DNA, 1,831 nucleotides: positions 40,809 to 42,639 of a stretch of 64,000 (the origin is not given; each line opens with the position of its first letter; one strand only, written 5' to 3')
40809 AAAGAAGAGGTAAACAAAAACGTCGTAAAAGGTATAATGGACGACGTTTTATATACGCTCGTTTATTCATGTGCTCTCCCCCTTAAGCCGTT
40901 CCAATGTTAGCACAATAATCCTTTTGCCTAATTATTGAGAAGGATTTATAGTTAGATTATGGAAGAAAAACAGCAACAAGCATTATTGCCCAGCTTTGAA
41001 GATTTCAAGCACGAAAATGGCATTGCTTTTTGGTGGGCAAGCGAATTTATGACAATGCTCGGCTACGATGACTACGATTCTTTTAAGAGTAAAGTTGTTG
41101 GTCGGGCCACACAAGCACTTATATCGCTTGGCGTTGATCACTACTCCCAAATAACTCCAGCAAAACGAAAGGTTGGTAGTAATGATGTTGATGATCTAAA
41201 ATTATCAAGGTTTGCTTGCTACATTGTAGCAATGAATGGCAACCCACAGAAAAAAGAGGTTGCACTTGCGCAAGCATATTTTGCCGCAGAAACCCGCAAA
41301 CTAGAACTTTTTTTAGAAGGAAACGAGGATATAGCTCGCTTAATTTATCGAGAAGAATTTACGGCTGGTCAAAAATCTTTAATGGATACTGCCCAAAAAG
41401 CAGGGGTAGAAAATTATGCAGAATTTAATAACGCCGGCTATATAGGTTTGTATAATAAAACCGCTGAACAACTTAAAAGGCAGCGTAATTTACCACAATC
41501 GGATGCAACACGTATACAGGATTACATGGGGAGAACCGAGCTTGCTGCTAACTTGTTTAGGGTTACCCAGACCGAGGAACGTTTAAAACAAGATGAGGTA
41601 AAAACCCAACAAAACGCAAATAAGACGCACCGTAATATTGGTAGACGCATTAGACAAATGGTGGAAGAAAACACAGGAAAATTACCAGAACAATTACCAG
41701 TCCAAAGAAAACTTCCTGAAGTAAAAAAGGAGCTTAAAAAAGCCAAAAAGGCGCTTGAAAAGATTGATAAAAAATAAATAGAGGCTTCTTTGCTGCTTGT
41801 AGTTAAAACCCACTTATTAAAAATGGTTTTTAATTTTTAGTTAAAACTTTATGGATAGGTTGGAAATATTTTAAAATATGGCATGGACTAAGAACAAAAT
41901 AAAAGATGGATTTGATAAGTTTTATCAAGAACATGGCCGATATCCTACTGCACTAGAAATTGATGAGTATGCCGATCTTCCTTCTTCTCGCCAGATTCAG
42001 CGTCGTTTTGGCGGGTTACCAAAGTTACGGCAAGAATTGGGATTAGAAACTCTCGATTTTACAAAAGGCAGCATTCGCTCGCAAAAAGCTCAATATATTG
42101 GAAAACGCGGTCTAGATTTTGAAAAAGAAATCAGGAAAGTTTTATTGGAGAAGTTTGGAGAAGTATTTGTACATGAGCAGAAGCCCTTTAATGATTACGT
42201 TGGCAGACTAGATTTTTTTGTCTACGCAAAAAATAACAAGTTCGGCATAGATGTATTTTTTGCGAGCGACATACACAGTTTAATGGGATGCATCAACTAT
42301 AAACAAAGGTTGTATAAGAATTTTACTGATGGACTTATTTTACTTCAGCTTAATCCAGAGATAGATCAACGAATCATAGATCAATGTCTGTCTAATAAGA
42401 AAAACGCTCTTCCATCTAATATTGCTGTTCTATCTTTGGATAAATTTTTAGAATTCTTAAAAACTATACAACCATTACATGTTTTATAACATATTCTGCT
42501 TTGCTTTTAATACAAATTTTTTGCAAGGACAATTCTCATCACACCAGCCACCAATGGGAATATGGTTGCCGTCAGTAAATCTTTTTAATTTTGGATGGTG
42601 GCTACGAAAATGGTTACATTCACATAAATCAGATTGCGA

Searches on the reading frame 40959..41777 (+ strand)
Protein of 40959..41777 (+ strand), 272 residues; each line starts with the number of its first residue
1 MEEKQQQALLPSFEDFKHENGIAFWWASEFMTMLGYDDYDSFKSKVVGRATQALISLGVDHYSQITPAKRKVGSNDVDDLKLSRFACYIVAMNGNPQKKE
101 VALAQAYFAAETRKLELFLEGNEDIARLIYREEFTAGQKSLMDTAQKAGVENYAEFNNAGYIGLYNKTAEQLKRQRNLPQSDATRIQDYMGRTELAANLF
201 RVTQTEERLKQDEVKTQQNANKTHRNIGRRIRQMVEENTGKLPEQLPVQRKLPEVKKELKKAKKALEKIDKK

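Call 25: search_protein_families(library=pfam, proteins=[window:40959-41777:+], max_evalue=0.01)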
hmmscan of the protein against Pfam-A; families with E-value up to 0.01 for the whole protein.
window:40959-41777:+ (272 aa): 2 families
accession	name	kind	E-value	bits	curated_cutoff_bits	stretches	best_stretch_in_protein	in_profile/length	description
PF02498.22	Bro-N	-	5.9e-05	24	25.6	1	20-103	8-87/96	BRO family, N-terminal domain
PF00387.25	PI-PLC-Y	-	0.00032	21.4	28.8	1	49-111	41-103/114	Phosphatidylinositol-specific phospholipase C, Y domain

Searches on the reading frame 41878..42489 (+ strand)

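Call 25: search_protein_families(library=pfam, proteins=[window:41878-42489:+], max_evalue=0.01)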
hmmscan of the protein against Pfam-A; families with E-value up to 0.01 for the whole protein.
window:41878-42489:+ (203 aa): 1 family
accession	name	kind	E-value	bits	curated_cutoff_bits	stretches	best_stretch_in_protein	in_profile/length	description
PF18780.6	HNH_repeat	-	0.00029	21.5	26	1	14-57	12-54/54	Homing endonuclease associated repeat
